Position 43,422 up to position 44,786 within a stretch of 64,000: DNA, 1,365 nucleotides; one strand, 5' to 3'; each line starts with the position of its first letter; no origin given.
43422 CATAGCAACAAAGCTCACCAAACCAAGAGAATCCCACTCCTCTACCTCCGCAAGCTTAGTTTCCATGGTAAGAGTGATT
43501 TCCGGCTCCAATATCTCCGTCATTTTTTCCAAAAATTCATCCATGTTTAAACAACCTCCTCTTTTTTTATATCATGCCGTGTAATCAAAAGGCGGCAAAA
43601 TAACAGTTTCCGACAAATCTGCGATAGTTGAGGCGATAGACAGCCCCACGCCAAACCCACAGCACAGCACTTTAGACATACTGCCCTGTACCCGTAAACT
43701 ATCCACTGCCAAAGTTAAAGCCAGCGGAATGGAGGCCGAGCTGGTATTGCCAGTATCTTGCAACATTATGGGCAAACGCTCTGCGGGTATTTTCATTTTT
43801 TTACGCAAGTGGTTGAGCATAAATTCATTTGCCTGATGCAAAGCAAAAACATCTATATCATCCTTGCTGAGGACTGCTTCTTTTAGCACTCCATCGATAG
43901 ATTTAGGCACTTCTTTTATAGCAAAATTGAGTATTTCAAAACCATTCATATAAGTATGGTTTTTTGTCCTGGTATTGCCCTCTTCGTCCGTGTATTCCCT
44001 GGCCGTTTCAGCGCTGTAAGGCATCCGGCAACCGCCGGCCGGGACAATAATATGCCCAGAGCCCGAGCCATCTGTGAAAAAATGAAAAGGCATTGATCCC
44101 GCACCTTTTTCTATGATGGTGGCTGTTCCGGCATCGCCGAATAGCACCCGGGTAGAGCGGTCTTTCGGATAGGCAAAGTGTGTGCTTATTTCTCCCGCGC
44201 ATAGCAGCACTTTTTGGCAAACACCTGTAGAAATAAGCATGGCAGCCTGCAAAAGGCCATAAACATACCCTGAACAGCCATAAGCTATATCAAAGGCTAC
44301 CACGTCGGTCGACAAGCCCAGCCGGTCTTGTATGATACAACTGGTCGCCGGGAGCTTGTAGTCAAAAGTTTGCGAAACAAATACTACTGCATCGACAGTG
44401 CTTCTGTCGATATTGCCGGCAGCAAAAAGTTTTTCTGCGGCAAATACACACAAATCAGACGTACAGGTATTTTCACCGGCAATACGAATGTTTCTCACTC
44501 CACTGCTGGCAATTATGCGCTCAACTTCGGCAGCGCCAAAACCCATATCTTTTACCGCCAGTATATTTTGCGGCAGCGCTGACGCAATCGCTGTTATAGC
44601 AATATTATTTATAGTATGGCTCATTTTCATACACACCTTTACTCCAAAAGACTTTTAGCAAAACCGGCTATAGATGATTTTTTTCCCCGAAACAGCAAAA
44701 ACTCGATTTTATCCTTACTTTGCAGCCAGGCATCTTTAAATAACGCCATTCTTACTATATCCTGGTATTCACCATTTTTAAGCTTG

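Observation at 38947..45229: Polyketide/tetronate-style acyl-ACP cassette (FkbH, 2 ACP, 2 KAS III, ketoreductase, GNAT) embedded in a glycan operon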

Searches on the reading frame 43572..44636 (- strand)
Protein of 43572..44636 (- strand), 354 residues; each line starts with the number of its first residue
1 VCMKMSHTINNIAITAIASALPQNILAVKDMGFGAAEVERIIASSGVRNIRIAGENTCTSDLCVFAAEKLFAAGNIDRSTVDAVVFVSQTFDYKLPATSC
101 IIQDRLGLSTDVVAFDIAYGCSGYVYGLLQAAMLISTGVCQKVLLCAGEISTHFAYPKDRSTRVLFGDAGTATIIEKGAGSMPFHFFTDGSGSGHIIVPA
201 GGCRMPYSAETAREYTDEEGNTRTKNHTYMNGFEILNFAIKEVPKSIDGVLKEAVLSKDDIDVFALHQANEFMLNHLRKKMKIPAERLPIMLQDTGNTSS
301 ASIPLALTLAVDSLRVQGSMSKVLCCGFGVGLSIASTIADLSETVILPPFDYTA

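Call 5: search_protein_families(library=pfam, proteins=[window:43572-44636:-])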
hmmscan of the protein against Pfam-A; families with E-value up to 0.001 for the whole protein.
window:43572-44636:- (354 aa): 2 families
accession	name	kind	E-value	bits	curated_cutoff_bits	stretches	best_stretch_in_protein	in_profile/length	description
PF08541.16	ACP_syn_III_C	-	9.9e-25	87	26.6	1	251-338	1-87/90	3-Oxoacyl-[acyl-carrier-protein (ACP)] synthase III C terminal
PF08545.16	ACP_syn_III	-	7.8e-19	67.8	24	1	115-190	1-80/80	3-Oxoacyl-[acyl-carrier-protein (ACP)] synthase III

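Call 6: search_protein_families(library=ncbifam, proteins=[window:43572-44636:-])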
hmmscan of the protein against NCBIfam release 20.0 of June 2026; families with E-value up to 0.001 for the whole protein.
window:43572-44636:- (354 aa): 16 families
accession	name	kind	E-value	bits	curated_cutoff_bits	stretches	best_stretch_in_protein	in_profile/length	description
NF006829.0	PRK09352.1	subfamily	2.2e-68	230.7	249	1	11-339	4-319/322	beta-ketoacyl-ACP synthase 3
TIGR00747.1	fabH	subfamily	8e-60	202.6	292.1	1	12-338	3-319/322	beta-ketoacyl-ACP synthase III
NF009519.0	PRK12880.1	equivalog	4.8e-51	174.1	436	1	9-340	5-337/353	beta-ketoacyl-ACP synthase III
NF005541.0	PRK07204.1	equivalog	9.5e-40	137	402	1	11-338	4-326/329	beta-ketoacyl-ACP synthase III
NF004623.0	PRK05963.1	equivalog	2.3e-38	132.3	437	1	41-334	36-321/328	beta-ketoacyl-ACP synthase III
NF005703.0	PRK07515.1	equivalog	7.9e-32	110.5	304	1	52-338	89-369/373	beta-ketoacyl-ACP synthase III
NF005308.0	PRK06840.1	equivalog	5.6e-31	107.8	315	1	10-338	3-332/339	3-oxoacyl-ACP synthase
NF006720.0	PRK09258.1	equivalog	3.4e-29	102.2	285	1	40-334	42-331/338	3-oxoacyl-ACP synthase III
NF003274.0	PRK04262.1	equivalog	2.5e-15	56.4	244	2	36-175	28-164/347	hydroxymethylglutaryl-CoA synthase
TIGR00748.1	HMG_CoA_syn_Arc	equivalog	1.8e-09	37.3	353.35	1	51-332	42-298/345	hydroxymethylglutaryl-CoA synthase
NF005293.2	PRK06816.1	subfamily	3e-06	26.5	450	1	243-325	274-360/378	StlD/DarB family beta-ketosynthase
TIGR01835.1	HMG-CoA-S_prok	equivalog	1.9e-05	23.6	360.35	1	12-177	1-162/382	hydroxymethylglutaryl-CoA synthase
NF004853.0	PRK06205.1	subfamily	9.7e-05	21.5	551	1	59-147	26-114/404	acetyl-CoA C-acetyltransferase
NF004811.0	PRK06158.1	subfamily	0.00034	19.7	421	1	54-150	23-114/384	acetyl-CoA acetyltransferase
NF053539.1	resorcinol_DarB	exception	0.00063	19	550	0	242-316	272-351/377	dialkylresorcinol biosynthesis protein DarB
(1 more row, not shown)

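Call 26: search_solved_structures(query=window:43572-44636:-, max_evalue=1e-20)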
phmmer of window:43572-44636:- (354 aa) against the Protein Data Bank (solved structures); distinct sequences matched with E-value up to 1e-20: 30.
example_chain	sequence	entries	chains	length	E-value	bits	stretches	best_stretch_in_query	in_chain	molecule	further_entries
3gwa_A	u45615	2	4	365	3e-77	263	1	12-338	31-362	3-oxoacyl-(Acyl-carrier-protein) synthase III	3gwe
4efi_A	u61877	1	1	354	2e-63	217.6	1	32-338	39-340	3-oxoacyl-(Acyl-carrier protein) synthase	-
1ub7_A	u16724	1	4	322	1.7e-45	158.7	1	14-338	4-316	3-oxoacyl-[acyl-carrier protein] synthase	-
8vdb_A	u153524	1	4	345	4.8e-41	144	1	10-335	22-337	Beta-ketoacyl-[acyl-carrier-protein] synthase III 2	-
8vd9_A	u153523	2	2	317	3e-40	141.4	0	6-197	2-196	Beta-ketoacyl-[acyl-carrier-protein] synthase III 1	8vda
5bqs_A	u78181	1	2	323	3.5e-37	131.4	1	14-337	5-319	3-oxoacyl-[acyl-carrier-protein] synthase 3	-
3il5_A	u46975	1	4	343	6.1e-37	130.5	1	6-339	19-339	3-oxoacyl-[acyl-carrier-protein] synthase 3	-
3il6_A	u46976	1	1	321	4.8e-36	127.6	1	41-338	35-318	3-oxoacyl-[acyl-carrier-protein] synthase 3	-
4nhd_A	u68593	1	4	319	7.2e-36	127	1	19-336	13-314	3-oxoacyl-[acyl-carrier-protein] synthase 3 protein 1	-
4ryb_A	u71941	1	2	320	8.9e-36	126.7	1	14-333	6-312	3-oxoacyl-[acyl-carrier-protein] synthase 3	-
4dfe_A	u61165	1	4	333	1.1e-35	126.4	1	37-334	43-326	3-oxoacyl-[acyl-carrier-protein] synthase 3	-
3il4_A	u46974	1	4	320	1.5e-35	126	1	39-338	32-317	3-oxoacyl-[acyl-carrier-protein] synthase 3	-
2x3e_A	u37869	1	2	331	1.1e-32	116.6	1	15-337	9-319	3-OXOACYL-[ACYL-CARRIER-PROTEIN] SYNTHASE 3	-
1zow_A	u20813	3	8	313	2.1e-32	115.6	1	39-334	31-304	3-oxoacyl-[acyl-carrier-protein] synthase III | 3-oxoacyl-[acyl-carrier-protein] synthase 3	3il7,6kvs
2ebd_A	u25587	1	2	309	2e-31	112.4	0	20-178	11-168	3-oxoacyl-[acyl-carrier-protein] synthase 3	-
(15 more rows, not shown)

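Call 40: find_homologous_proteins(query=window:43572-44636:-, max_evalue=1e-20)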
Query window:43572-44636:- (354 aa): 7978 proteins with E <= 1e-20 among 8000 candidates; the best 120 are listed.
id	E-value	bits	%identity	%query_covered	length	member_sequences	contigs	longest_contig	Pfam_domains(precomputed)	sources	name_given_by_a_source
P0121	1.3e-231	785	100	100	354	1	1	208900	PF08545.17,PF08541.17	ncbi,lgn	-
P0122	3.4e-154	531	67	98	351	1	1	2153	PF08545.17,PF08541.17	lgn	-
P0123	1.3e-138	480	62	98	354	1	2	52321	PF08545.17,PF08541.17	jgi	jgi:3-oxoacyl-[acyl-carrier-protein] synthase-3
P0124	1.7e-129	450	59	98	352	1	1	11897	PF08545.17,PF08541.17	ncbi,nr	ncbi:MAG: ketoacyl-ACP synthase III [Firmicutes bacterium]|nr:ketoacyl-ACP synthase III [Bacillota b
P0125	1.2e-117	411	53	98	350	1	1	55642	PF08545.17,PF00108.30,PF08541.17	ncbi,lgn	-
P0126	1.5e-114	400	52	98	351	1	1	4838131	PF08545.17,PF08541.17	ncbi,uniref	ncbi:ketoacyl-ACP synthase III [Bacillus sp. 1P02SD]|uniref:ketoacyl-ACP synthase III n=1 Tax=Bacill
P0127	1.0e-111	391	51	97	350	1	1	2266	PF08545.17,PF08541.17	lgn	-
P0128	2.0e-109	384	51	97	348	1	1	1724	PF08545.17,PF08541.17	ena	-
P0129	5.5e-109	382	51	97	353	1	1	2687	PF08545.17,PF00108.30,PF08541.17,PF00195.26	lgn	-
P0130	1.6e-106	374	50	96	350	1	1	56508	PF08545.17,PF00108.30,PF08541.17,PF00195.26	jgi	jgi:3-oxoacyl-[acyl-carrier-protein] synthase III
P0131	5.8e-106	372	50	98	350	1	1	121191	PF08545.17,PF00108.30,PF08541.17,PF00195.26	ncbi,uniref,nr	ncbi:3-oxoacyl-ACP synthase III family protein [Bacillus sp. MRMR6]|uniref:3-oxoacyl-ACP synthase II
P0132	2.7e-105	370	49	98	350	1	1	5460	PF08545.17,PF00108.30,PF08541.17,PF00195.26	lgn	-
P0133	2.9e-105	370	51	95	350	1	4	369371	PF08545.17,PF00108.30,PF08541.17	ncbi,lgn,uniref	ncbi:3-oxoacyl-ACP synthase III family protein [Neobacillus sp. LXY-4]|uniref:3-oxoacyl-ACP synthase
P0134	2.4e-104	367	49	98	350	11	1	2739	PF08545.17,PF08541.17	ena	-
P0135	9.5e-104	365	49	98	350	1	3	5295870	PF08545.17,PF00108.30,PF08541.17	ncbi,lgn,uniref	ncbi:ketoacyl-ACP synthase III [Neobacillus sp. FSL H8-0543]|uniref:3-oxoacyl-ACP synthase III famil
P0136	1.2e-103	365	49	98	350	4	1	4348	PF08545.17,PF00108.30,PF08541.17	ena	-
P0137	1.8e-103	364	49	98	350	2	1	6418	PF08545.17,PF08541.17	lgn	-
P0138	3.1e-103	363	49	98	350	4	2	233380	PF08545.17,PF00108.30,PF08541.17,PF00195.26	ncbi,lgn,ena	-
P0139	3.1e-103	363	49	95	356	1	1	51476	PF08545.17,PF08541.17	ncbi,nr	ncbi:ketoacyl-ACP synthase III [Desulfobacterales bacterium HSG2]|nr:ketoacyl-ACP synthase III [Desu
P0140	7.1e-103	362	48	99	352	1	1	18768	PF08545.17,PF08541.17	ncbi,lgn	-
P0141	6.7e-102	359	49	97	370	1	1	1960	PF08545.17,PF08541.17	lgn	-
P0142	2.5e-101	357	50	98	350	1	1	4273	PF08545.17,PF08541.17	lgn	-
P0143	4.7e-101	356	48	98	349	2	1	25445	PF08545.17,PF08541.17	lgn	-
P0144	8.7e-101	355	47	99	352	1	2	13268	PF08545.17,PF08541.17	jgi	-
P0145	1.3e-100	355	49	97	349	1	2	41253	PF08545.17,PF08541.17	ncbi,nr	ncbi:MAG: ketoacyl-ACP synthase III [Candidatus Magnetomorum sp.]|nr:ketoacyl-ACP synthase III [Cand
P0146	3.3e-100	353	48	97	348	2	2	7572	PF08545.17,PF08541.17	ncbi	-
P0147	5.4e-100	353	48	98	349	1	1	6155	PF08545.17,PF08541.17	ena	-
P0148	7.8e-100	352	47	98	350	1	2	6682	PF08545.17,PF08541.17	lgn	-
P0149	1.2e-99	352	49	97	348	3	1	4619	PF08545.17,PF08541.17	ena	-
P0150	1.3e-99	351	47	98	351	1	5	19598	PF08545.17,PF08541.17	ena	-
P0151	3.2e-98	347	48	97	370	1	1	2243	PF08545.17,PF08541.17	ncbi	-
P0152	3.7e-98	347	49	97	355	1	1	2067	PF08545.17,PF08541.17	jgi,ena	-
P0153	4.6e-98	346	48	97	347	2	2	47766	PF08545.17,PF08541.17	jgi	jgi:3-oxoacyl-[acyl-carrier-protein] synthase-3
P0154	9.0e-98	345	46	97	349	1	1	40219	PF08545.17,PF08541.17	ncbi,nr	ncbi:MAG: ketoacyl-ACP synthase III [Desulfamplus sp.]|nr:ketoacyl-ACP synthase III [Desulfamplus sp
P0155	9.9e-98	345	47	97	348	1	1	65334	PF08545.17,PF08541.17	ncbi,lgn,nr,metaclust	ncbi:3-oxoacyl-[acyl-carrier-protein] synthase III [Candidatus Magnetomorum sp. HK-1]|nr:3-oxoacyl-[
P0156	1.1e-97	345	48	98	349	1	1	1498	PF08545.17,PF08541.17,PF00195.26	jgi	-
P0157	1.3e-97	345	48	98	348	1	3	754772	PF08545.17,PF00108.30,PF08541.17,PF00195.26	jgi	jgi:3-oxoacyl-[acyl-carrier-protein] synthase-3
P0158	1.3e-97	345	49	90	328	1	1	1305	PF08545.17,PF08541.17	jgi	jgi:3-oxoacyl-[acyl-carrier-protein] synthase-3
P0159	2.2e-97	344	47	96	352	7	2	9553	PF08545.17,PF08541.17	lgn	-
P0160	2.5e-97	344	48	98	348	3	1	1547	PF08545.17,PF08541.17,PF00195.26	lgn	-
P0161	6.2e-97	343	48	98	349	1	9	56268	PF08545.17,PF08541.17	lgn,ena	-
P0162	7.2e-97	342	50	88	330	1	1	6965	PF08545.17,PF08541.17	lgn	-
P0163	1.4e-96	341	48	97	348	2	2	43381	PF08545.17,PF08541.17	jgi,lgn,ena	jgi:3-oxoacyl-[acyl-carrier-protein] synthase-3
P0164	2.7e-96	341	46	96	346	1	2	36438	PF08545.17,PF08541.17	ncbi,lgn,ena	-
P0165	2.9e-96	340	47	98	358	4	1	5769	PF08545.17,PF08541.17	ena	-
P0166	3.9e-96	340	45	98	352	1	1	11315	PF08545.17,PF08541.17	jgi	jgi:3-oxoacyl-[acyl-carrier-protein] synthase-3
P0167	5.9e-96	339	47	98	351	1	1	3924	PF08545.17,PF08541.17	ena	-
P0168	6.4e-96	339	46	98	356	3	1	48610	PF08545.17,PF08541.17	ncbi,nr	ncbi:MAG: ketoacyl-ACP synthase III [Desulfamplus sp.]|nr:ketoacyl-ACP synthase III [Desulfamplus sp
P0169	1.1e-95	338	45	98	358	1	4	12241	PF08545.17,PF08541.17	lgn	-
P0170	1.7e-95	338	48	90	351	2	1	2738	PF08545.17,PF08541.17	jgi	jgi:3-oxoacyl-[acyl-carrier-protein] synthase-3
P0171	1.8e-95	338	48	97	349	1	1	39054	PF08545.17,PF08541.17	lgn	-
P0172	2.6e-95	337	48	97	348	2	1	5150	PF08545.17,PF08541.17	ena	-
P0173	6.3e-95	336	45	98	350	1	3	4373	PF08545.17,PF08541.17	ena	-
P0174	7.4e-95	336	45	98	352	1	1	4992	PF08545.17,PF08541.17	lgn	-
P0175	1.2e-94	335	44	98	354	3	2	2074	PF08545.17,PF00108.30,PF08541.17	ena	-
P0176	2.5e-94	334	47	98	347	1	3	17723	PF08545.17,PF08541.17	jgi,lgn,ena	jgi:3-oxoacyl-[acyl-carrier-protein] synthase-3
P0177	2.8e-94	334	49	91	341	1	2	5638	PF08545.17,PF08541.17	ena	-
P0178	2.9e-94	334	45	99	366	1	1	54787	PF08545.17,PF08541.17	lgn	-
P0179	3.0e-94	334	46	98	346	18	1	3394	PF08545.17,PF08541.17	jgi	-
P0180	3.9e-94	333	44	97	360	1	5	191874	PF08545.17,PF00108.30,PF08541.17,PF00195.26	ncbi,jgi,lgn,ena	-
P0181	4.2e-94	333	47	98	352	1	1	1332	PF08545.17,PF08541.17,PF00195.26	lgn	-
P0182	5.0e-94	333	47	98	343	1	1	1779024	PF08545.17,PF00108.30,PF08541.17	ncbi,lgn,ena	-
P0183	9.6e-94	332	46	98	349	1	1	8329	PF08545.17,PF08541.17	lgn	-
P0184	1.1e-93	332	44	98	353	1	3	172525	PF08545.17,PF08541.17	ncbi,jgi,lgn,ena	ncbi:MAG: ketoacyl-ACP synthase III [Lentisphaeria bacterium]|jgi:3-oxoacyl-[acyl-carrier-protein] s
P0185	1.3e-93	332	46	98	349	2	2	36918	PF08545.17,PF08541.17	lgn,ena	-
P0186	1.4e-93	332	47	98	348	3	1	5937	PF08545.17,PF08541.17,PF00195.26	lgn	-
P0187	1.5e-93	332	46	98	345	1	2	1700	PF08545.17,PF08541.17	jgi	jgi:3-oxoacyl-[acyl-carrier-protein] synthase-3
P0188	1.6e-93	331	47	98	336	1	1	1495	PF08545.17,PF08541.17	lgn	-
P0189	1.7e-93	331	46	98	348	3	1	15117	PF08545.17,PF08541.17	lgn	-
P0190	2.9e-93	331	48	96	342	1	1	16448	PF08545.17,PF08541.17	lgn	-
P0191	3.1e-93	330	48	95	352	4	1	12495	PF08545.17,PF08541.17,PF00195.26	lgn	-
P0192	3.2e-93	330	45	97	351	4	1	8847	PF08545.17,PF08541.17,PF00195.26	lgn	-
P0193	3.9e-93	330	47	98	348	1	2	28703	PF08545.17,PF08541.17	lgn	-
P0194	6.0e-93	330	46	96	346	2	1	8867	PF08545.17,PF08541.17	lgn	-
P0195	7.6e-93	329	44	97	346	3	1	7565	PF08545.17,PF08541.17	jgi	-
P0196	1.2e-92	329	47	98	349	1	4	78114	PF08545.17,PF08541.17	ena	-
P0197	1.6e-92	328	48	97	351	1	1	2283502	PF08545.17,PF08541.17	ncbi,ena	-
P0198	1.8e-92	328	46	98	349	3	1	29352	PF08545.17,PF08541.17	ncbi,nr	ncbi:MAG: ketoacyl-ACP synthase III [Desulfamplus sp.]|nr:ketoacyl-ACP synthase III [Desulfamplus sp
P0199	2.2e-92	328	49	91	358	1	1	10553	PF08545.17,PF00108.30,PF08541.17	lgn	-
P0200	2.4e-92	328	47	97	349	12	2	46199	PF08545.17,PF08541.17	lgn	-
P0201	2.7e-92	327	45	98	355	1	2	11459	PF08545.17,PF08541.17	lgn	-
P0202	2.7e-92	327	45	97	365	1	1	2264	PF08545.17,PF08541.17,PF00195.26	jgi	jgi:3-oxoacyl-[acyl-carrier-protein] synthase-3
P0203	2.9e-92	327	47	96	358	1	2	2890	PF08545.17,PF08541.17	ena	-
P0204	4.9e-92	327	46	95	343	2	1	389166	PF08545.17,PF08541.17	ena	-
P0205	8.1e-92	326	47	97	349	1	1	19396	PF08545.17,PF08541.17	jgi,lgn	jgi:3-oxoacyl-[acyl-carrier-protein] synthase-3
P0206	9.9e-92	326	45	95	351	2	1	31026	PF08545.17,PF08541.17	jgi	jgi:3-oxoacyl-[acyl-carrier-protein] synthase-3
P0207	1.4e-91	325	47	97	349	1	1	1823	PF08545.17,PF08541.17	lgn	-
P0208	1.4e-91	325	47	96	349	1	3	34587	PF08545.17,PF08541.17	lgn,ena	-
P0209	1.5e-91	325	48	98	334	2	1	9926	PF08545.17,PF08541.17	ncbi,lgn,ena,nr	ncbi:MAG: ketoacyl-ACP synthase III [Gammaproteobacteria bacterium]|nr:ketoacyl-ACP synthase III [Ga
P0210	1.5e-91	325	46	96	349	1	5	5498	PF08545.17,PF08541.17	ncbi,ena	-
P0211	2.0e-91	325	44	97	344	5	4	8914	PF08545.17,PF08541.17,PF00195.26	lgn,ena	-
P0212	2.7e-91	324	45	99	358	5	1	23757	PF08545.17,PF08541.17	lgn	-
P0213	3.3e-91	324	44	98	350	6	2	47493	PF08545.17,PF08541.17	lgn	-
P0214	4.4e-91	323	45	98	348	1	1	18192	PF08545.17,PF08541.17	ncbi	ncbi:MAG: ketoacyl-ACP synthase III [Armatimonadota bacterium]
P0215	4.7e-91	323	47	97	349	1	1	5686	PF08545.17,PF08541.17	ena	-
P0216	7.0e-91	323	45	98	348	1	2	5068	PF08545.17,PF08541.17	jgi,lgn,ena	jgi:3-oxoacyl-[acyl-carrier-protein] synthase-3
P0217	1.1e-90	322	48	98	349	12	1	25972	PF08545.17,PF08541.17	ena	-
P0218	1.2e-90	322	46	97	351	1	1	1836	PF08545.17,PF08541.17,PF00195.26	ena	-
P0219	1.2e-90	322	45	98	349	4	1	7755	PF08545.17,PF08541.17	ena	-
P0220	2.5e-90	321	44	97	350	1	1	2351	PF08545.17,PF08541.17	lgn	-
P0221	2.9e-90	321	45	98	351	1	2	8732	PF08545.17,PF08541.17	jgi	jgi:3-oxoacyl-[acyl-carrier-protein] synthase III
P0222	3.3e-90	321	45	98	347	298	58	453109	PF08545.17,PF08541.17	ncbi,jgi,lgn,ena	jgi:3-oxoacyl-[acyl-carrier-protein] synthase III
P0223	3.4e-90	320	48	93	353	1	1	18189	PF08545.17,PF08541.17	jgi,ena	-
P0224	5.0e-90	320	45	98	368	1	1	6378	PF08545.17,PF08541.17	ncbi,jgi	jgi:3-oxoacyl-[acyl-carrier-protein] synthase-3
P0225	7.1e-90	319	45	98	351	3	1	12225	PF08545.17,PF08541.17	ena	-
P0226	8.2e-90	319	47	94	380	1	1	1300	PF08545.17,PF08541.17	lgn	-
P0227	1.0e-89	319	47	97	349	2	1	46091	PF08545.17,PF08541.17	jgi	jgi:3-oxoacyl-[acyl-carrier-protein] synthase-3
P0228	1.1e-89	319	44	98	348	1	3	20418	PF08545.17,PF08541.17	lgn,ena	-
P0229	1.6e-89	318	45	95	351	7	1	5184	PF08545.17,PF08541.17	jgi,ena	jgi:3-oxoacyl-[acyl-carrier-protein] synthase-3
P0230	1.6e-89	318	46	98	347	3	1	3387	PF08545.17,PF08541.17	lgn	-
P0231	1.8e-89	318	47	92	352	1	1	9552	PF08545.17,PF08541.17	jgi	-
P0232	3.1e-89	317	47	98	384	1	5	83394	PF08545.17,PF08541.17,PF00195.26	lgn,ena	-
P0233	3.4e-89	317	49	93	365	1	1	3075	PF08545.17,PF08541.17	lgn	-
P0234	3.5e-89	317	46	97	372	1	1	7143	PF08545.17,PF08541.17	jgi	jgi:3-oxoacyl-[acyl-carrier-protein] synthase-3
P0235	3.7e-89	317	48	85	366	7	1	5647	PF08545.17,PF08541.17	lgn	-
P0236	5.2e-89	317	45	97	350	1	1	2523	PF08545.17,PF08541.17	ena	-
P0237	5.5e-89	316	47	90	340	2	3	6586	PF08545.17,PF08541.17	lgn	-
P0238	6.1e-89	316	45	98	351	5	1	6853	PF08545.17,PF08541.17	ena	-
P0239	6.8e-89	316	48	96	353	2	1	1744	PF08545.17,PF08541.17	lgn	-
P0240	1.1e-88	315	45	98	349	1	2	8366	PF08545.17,PF08541.17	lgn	-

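Call 41: find_encoding_contigs(protein=P0121, flank=10000, max_places=2)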
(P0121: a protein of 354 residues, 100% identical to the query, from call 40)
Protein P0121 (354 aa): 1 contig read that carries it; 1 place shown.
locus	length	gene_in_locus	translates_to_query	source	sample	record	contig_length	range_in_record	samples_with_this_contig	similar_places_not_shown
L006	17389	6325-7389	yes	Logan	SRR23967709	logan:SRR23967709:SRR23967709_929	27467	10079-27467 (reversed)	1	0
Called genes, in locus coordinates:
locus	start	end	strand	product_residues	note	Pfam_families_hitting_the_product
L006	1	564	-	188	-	?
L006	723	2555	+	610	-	PF02310:B12-binding, PF04055:Radical_SAM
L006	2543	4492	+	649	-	PF13524:Glyco_trans_1_2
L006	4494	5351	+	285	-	PF01370:Epimerase, PF04321:RmlD_sub_bind, PF16363:GDP_Man_Dehyd (weak)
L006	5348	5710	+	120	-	PF00908:dTDP_sugar_isom (weak), PF14667:Polysacc_synt_C, PF00190:Cupin_1 (weak), PF07883:Cupin_2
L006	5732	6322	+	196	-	PF13302:Acetyltransf_3, PF13420:Acetyltransf_4, PF13523:Acetyltransf_8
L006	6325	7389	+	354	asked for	PF08545:ACP_syn_III, PF08541:ACP_syn_III_C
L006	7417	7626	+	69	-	-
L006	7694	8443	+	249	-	PF23441:SDR, PF00106:adh_short, PF08659:KR, PF13460:NAD_binding_10 (weak), PF13561:adh_short_C2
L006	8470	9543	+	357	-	PF08545:ACP_syn_III, PF08541:ACP_syn_III_C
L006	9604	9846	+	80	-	-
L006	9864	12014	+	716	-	PF21211:FkbH_N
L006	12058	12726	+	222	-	-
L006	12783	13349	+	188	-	PF04055:Radical_SAM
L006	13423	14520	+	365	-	PF00535:Glycos_transf_2, PF13641:Glyco_tranf_2_3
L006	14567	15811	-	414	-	PF22674:C2185-like_N (faint), PF05050:Methyltransf_21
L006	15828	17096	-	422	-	PF00534:Glycos_transf_1, PF13692:Glyco_trans_1_4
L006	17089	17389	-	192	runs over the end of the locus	PF22674:C2185-like_N (weak), PF05050:Methyltransf_21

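Call 42: find_encoding_contigs(protein=P0123, flank=10000, max_places=2)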
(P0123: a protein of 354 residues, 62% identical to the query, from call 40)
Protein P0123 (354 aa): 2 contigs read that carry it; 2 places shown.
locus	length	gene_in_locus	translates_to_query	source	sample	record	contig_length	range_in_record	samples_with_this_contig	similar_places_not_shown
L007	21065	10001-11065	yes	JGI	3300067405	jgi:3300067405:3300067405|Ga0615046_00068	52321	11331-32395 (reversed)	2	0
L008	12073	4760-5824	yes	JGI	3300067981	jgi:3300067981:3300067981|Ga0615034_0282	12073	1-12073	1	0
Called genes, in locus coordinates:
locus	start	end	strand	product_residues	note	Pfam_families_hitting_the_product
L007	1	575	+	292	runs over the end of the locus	PF00483:NTP_transferase, PF12804:NTP_transf_3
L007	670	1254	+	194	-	PF00908:dTDP_sugar_isom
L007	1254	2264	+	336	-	PF01073:3Beta_HSD, PF01370:Epimerase, PF02719:Polysacc_synt_2, PF04321:RmlD_sub_bind, PF13460:NAD_binding_10 (weak), PF16363:GDP_Man_Dehyd, PF07993:NAD_binding_4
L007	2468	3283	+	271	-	PF01061:ABC2_membrane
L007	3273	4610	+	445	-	PF00005:ABC_tran, PF13476:AAA_23 (weak), PF14524:Wzt_C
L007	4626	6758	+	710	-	PF13489:Methyltransf_23 (weak), PF08241:Methyltransf_11, PF13649:Methyltransf_25 (weak), PF00535:Glycos_transf_2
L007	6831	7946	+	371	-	PF00535:Glycos_transf_2, PF10111:Glyco_tranf_2_2, PF13641:Glyco_tranf_2_3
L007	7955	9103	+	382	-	PF01041:DegT_DnrJ_EryC1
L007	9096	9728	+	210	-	PF17836:PglD_N, PF25087:GMPPB_C (faint), PF00132:Hexapep (faint)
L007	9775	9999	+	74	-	-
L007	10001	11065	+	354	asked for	PF08545:ACP_syn_III, PF08541:ACP_syn_III_C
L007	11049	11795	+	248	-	PF00106:adh_short, PF01370:Epimerase (weak), PF08659:KR, PF13460:NAD_binding_10 (weak), PF13561:adh_short_C2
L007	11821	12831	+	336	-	PF00195:Chal_sti_synt_N (weak), PF08545:ACP_syn_III, PF08541:ACP_syn_III_C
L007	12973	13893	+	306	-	PF00535:Glycos_transf_2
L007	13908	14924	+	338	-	PF00535:Glycos_transf_2 (weak), PF13641:Glyco_tranf_2_3 (weak), PF00535:Glycos_transf_2 (weak)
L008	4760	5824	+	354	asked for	PF08545:ACP_syn_III, PF08541:ACP_syn_III_C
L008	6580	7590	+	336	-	PF00195:Chal_sti_synt_N (weak), PF08545:ACP_syn_III, PF08541:ACP_syn_III_C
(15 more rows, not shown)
